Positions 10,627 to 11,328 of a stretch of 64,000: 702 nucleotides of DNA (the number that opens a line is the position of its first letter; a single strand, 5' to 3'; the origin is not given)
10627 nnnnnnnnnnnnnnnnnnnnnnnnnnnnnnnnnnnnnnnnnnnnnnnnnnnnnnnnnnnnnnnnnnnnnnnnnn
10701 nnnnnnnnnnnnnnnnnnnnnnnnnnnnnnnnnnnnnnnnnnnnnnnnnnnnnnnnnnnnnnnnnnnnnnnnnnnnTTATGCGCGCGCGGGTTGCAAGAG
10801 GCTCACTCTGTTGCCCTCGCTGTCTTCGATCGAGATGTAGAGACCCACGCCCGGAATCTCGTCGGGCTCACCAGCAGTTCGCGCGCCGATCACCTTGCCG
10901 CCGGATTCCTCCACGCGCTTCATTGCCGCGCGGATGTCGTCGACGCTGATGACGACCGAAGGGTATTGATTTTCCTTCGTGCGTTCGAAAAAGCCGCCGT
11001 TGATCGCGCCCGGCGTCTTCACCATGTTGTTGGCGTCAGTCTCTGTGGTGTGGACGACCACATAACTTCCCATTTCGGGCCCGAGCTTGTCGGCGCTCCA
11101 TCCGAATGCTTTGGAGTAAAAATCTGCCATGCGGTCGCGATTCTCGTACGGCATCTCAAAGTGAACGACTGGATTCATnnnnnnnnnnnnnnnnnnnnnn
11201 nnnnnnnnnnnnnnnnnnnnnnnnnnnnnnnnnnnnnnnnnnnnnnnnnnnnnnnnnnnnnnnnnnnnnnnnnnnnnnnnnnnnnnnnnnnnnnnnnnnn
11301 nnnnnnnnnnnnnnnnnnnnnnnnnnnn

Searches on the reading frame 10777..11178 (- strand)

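Call 25: search_protein_families(library=pfam, proteins=[window:10777-11178:-], max_evalue=0.001)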
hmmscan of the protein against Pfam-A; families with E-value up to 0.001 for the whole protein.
window:10777-11178:- (133 aa): 3 families
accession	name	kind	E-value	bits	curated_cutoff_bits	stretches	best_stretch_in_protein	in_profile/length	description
PF00903.31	Glyoxalase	-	2.3e-08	34.9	20.6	1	5-126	3-120/121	Glyoxalase/Bleomycin resistance protein/Dioxygenase superfamily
PF18029.7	Glyoxalase_6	-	3.2e-06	28.2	23.6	1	13-127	8-105/106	Glyoxalase-like domain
PF22677.2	Ble-like_N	-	0.00053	20.1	24.5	0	4-44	2-40/41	Bleomycin resistance protein-like N-terminal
